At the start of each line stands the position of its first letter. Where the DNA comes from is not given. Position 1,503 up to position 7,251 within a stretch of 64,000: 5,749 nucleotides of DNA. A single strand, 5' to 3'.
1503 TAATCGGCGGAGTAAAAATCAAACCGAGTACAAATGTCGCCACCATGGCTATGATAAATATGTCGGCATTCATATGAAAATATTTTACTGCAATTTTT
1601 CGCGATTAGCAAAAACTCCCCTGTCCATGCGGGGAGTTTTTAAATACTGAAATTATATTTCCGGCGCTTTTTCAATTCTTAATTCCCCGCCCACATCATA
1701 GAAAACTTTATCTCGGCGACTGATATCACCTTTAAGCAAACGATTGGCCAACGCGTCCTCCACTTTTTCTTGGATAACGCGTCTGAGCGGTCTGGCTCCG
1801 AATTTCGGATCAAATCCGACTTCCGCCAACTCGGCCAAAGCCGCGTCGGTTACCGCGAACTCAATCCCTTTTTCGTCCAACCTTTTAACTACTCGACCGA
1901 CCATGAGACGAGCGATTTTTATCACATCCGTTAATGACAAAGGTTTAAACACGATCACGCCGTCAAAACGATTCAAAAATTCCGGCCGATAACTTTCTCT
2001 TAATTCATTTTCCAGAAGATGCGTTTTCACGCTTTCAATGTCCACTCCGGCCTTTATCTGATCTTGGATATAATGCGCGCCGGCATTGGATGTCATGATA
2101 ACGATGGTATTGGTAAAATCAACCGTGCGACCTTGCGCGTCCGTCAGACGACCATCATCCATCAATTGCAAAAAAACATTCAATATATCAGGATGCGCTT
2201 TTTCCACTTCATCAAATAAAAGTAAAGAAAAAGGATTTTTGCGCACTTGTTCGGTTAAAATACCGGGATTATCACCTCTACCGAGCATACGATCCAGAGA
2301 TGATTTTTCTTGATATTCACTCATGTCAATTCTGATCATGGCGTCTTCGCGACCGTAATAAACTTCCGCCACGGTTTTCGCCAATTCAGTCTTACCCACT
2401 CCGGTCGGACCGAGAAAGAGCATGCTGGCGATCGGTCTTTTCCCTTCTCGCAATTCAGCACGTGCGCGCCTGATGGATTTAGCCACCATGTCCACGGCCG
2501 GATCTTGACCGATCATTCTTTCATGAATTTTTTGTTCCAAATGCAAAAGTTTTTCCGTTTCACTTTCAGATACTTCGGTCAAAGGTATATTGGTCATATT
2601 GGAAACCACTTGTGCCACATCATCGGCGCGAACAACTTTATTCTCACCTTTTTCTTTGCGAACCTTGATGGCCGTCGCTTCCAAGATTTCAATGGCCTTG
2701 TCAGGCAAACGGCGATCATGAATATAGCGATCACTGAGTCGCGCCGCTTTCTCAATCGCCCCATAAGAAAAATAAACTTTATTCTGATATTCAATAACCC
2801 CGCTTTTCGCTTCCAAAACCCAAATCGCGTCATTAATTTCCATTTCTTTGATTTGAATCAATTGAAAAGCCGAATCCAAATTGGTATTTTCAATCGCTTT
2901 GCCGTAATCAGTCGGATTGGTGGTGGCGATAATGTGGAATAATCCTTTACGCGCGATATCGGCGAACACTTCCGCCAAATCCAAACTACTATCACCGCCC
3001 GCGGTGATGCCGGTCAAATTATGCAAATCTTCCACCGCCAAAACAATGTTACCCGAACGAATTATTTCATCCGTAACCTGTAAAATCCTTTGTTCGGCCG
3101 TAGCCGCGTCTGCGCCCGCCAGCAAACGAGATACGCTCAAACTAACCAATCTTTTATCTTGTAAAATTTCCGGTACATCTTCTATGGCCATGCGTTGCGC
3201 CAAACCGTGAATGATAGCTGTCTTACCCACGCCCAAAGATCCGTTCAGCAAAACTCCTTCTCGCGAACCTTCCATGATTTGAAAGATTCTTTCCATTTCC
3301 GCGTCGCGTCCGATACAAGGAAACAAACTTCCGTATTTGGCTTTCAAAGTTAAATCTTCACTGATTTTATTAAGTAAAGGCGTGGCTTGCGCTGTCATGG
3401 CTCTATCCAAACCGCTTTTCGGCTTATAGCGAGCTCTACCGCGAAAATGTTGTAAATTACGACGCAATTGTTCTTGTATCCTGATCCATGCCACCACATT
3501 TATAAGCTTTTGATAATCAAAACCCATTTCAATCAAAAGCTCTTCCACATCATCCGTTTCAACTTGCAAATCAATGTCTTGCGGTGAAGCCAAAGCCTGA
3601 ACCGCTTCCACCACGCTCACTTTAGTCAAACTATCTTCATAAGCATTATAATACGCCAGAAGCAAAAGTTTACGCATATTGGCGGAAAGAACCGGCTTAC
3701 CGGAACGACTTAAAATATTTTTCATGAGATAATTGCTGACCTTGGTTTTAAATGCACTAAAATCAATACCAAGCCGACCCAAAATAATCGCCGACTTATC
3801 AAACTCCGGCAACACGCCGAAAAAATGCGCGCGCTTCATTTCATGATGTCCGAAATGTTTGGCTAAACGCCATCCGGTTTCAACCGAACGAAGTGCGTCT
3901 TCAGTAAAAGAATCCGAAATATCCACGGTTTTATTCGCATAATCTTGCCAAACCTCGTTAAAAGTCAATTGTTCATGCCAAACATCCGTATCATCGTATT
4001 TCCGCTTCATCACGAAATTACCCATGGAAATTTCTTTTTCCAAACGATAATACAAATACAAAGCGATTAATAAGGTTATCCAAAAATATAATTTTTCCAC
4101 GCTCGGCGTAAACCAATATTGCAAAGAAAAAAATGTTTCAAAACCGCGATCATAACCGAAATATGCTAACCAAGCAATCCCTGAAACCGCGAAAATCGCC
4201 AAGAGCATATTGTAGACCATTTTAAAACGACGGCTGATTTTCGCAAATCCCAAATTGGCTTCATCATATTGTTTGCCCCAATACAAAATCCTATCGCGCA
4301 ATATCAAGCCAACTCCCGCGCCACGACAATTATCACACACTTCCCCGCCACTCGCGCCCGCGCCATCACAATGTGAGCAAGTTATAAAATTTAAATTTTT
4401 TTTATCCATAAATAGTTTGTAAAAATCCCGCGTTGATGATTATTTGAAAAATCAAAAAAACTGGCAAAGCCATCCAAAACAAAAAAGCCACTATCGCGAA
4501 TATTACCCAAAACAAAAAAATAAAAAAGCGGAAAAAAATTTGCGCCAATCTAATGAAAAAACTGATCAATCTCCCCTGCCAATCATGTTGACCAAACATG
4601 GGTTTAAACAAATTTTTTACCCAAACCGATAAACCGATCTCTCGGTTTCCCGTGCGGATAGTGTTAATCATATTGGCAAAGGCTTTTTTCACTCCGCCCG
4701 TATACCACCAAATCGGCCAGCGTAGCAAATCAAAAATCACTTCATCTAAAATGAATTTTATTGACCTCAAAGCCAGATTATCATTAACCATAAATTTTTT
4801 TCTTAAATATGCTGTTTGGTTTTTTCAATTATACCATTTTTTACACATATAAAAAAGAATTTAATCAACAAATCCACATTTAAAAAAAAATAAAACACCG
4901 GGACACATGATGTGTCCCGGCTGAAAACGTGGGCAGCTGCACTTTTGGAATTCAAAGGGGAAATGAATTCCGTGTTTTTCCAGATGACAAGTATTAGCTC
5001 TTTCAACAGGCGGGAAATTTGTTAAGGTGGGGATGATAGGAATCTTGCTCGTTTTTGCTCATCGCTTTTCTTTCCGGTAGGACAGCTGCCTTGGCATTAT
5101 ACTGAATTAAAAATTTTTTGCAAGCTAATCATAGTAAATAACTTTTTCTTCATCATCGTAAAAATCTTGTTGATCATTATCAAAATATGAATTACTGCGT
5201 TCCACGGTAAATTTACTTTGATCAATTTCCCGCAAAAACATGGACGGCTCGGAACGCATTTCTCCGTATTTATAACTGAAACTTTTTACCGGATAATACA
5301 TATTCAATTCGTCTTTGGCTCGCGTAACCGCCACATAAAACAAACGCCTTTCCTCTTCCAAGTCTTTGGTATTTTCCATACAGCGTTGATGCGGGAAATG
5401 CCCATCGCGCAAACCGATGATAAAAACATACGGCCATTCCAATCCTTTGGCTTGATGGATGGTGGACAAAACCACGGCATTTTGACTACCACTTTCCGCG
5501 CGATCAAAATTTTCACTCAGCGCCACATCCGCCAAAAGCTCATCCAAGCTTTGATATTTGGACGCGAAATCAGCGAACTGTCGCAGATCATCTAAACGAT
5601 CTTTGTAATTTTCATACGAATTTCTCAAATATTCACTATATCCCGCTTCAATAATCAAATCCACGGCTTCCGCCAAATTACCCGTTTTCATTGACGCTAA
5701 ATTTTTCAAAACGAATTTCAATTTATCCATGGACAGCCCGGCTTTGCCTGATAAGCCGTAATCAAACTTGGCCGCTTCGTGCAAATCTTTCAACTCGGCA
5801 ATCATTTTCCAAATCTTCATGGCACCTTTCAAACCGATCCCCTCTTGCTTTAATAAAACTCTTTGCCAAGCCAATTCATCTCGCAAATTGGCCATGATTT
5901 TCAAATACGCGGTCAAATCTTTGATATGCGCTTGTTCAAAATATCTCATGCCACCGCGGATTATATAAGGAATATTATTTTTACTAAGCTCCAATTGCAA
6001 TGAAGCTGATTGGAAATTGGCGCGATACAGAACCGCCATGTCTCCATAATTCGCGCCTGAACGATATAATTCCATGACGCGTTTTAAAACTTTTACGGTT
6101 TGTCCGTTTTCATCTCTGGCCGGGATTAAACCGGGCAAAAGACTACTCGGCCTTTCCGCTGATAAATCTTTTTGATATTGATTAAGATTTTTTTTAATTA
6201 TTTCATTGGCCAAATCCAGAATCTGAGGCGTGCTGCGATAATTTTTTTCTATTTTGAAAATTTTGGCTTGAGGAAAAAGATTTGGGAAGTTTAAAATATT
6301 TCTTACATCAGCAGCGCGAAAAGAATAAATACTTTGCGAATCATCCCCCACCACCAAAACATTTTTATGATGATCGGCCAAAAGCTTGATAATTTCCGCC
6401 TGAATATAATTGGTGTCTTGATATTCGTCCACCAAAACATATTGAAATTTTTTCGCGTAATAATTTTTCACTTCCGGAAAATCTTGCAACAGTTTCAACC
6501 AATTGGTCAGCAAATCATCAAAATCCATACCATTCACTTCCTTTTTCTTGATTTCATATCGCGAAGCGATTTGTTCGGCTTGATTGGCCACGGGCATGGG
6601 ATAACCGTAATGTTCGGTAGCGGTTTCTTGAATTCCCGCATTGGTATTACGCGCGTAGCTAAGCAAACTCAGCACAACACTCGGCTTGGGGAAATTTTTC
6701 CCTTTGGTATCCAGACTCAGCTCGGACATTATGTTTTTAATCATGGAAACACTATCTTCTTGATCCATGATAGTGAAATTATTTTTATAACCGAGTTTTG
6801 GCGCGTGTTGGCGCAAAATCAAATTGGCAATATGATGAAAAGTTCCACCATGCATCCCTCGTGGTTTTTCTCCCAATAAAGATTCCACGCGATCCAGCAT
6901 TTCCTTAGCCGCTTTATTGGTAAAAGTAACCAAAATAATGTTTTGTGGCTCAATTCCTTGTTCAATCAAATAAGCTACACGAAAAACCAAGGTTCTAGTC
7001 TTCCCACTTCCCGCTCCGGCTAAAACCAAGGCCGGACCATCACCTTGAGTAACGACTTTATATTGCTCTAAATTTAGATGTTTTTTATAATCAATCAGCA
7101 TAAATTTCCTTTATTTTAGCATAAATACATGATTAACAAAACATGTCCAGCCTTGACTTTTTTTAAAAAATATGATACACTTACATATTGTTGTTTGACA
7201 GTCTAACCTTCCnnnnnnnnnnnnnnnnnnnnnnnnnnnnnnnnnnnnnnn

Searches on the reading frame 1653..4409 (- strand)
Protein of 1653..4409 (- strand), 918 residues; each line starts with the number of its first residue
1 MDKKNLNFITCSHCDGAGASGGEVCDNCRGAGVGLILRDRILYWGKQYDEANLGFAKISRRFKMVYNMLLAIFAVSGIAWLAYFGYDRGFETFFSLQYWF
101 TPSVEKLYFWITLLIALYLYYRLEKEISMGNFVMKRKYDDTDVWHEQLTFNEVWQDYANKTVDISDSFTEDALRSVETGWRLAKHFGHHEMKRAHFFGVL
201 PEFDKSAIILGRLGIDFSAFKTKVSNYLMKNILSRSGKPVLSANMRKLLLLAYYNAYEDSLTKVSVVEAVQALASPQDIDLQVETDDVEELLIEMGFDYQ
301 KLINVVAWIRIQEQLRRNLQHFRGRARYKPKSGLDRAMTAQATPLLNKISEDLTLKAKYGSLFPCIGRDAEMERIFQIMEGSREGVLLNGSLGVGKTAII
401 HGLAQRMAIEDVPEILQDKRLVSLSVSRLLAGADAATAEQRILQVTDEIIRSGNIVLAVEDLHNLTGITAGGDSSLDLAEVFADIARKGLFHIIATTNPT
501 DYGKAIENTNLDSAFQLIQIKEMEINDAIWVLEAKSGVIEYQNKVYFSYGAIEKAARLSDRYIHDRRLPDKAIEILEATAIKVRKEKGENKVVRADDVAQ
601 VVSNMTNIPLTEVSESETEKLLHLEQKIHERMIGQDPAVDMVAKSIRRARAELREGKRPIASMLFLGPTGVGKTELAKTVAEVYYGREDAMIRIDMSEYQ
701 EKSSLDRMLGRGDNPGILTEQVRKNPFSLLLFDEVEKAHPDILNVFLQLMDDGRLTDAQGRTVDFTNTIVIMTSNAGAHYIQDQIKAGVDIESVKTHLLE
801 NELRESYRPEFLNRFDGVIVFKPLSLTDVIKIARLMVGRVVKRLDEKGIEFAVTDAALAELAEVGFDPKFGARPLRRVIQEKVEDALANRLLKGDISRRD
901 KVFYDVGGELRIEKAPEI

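Call 48: search_protein_families(library=ncbifam, proteins=[window:1653-4409:-], max_evalue=0.00001)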
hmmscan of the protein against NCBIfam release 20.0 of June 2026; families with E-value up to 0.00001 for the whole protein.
window:1653-4409:- (918 aa): 10 families
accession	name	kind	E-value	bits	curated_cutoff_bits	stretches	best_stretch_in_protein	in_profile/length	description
TIGR03346.1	chaperone_ClpB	equivalog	2.1e-169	565.6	1232.1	2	591-908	526-847/853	ATP-dependent chaperone ClpB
TIGR02639.1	ClpA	equivalog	3.2e-149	498.4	993.15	1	174-899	7-727/734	ATP-dependent Clp protease ATP-binding subunit ClpA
NF033606.1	heat_AAA_ClpK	exception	6.6e-146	487.6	1900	2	591-902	574-894/949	heat shock survival AAA family ATPase ClpK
NF008118.0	PRK10865.1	equivalog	1.1e-142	476.8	1417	2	590-906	529-848/857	ATP-dependent chaperone ClpB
NF033607.0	disagg_AAA_ClpG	exception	3.9e-140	468.5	1900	2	591-904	553-876/932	AAA family protein disaggregase ClpG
TIGR03345.1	VI_ClpV1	equivalog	2.8e-130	436.1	884.95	2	591-894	527-838/852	type VI secretion system ATPase TssH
NF008263.0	PRK11034.1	equivalog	2.5e-108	363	1350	1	343-898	166-727/758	ATP-dependent Clp protease ATP-binding subunit ClpA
NF003745.1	PRK05342.1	equivalog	6.2e-10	38.5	359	0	807-887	296-380/418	ATP-dependent Clp protease ATP-binding subunit ClpX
NF003229.0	PRK04195.1-5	equivalog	2.9e-09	36.2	280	0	654-775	37-143/413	replication factor C large subunit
TIGR00382.1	clpX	equivalog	2.7e-06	26.6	370.75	0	800-887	295-386/414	ATP-dependent protease ATP-binding subunit ClpX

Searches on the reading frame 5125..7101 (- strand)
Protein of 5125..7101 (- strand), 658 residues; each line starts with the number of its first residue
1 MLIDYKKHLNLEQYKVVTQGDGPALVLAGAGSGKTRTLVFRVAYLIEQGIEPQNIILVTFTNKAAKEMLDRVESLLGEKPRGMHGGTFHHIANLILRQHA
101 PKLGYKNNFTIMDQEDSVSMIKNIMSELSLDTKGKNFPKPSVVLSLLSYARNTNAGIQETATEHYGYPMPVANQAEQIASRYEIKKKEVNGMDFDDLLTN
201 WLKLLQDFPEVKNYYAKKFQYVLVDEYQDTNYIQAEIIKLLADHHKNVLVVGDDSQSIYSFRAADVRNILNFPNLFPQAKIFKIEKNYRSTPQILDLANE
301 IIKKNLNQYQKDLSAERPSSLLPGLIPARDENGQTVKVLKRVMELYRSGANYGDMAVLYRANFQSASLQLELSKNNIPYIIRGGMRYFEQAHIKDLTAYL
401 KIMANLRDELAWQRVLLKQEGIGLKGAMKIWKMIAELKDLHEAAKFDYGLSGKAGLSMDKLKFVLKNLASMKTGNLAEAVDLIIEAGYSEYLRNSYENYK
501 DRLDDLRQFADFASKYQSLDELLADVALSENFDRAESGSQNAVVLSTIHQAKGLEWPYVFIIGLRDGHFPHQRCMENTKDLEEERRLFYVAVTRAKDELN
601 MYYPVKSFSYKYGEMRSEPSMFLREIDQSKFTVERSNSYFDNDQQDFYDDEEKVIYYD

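Call 48: search_protein_families(library=ncbifam, proteins=[window:5125-7101:-], max_evalue=0.00001)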
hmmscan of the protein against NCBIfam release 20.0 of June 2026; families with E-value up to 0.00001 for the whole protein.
window:5125-7101:- (658 aa): 15 families
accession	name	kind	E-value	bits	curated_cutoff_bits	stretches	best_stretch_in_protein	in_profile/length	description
TIGR01073.1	pcrA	equivalog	2.9e-161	538.3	911.2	1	7-637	3-642/725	DNA helicase PcrA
NF008743.0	PRK11773.1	equivalog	2e-133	446.3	965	1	7-632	8-642/720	DNA helicase II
TIGR01074.1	rep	equivalog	5.9e-132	441.2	951.45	1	9-644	2-651/668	DNA helicase Rep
TIGR01075.1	uvrD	equivalog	2.3e-126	422.9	1144.45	1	7-629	3-634/715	DNA helicase II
NF008172.0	PRK10919.1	equivalog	1.6e-104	350.5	1168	1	9-637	3-644/673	DNA helicase Rep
TIGR02785.1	addA_Gpos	equivalog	6.4e-55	186.6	707.65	3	171-307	337-485/1234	helicase-exonuclease AddAB subunit AddA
NF008276.0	PRK11054.1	equivalog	1.3e-48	166.1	543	3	8-102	196-289/684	DNA helicase IV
NF010485.0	PRK13909.1-2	equivalog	1.4e-41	142.7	650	2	186-562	296-630/909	RecB-like helicase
TIGR00609.1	recB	equivalog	7.3e-40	137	696.05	3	176-307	327-460/1175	exodeoxyribonuclease V subunit beta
NF010487.0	PRK13909.1-4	equivalog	5.6e-34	117.5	759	2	180-402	287-525/924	RecB-like helicase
TIGR02784.1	addA_alphas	equivalog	2.1e-32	112.5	860.75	2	174-305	343-496/1138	double-strand break repair helicase AddA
NF041464.1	HelD_BACSU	equivalog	5.6e-19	67.5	419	1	184-390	515-711/779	RNA polymerase recycling motor HelD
NF010486.0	PRK13909.1-3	equivalog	5.8e-16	57.7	1109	1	182-317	292-438/921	RecB-like helicase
NF010484.0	PRK13909.1-1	equivalog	4e-13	48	1074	0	187-307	308-440/945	RecB-like helicase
NF008128.0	PRK10876.1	equivalog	1.6e-12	45.9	1697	1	178-304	335-463/1181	exodeoxyribonuclease V subunit beta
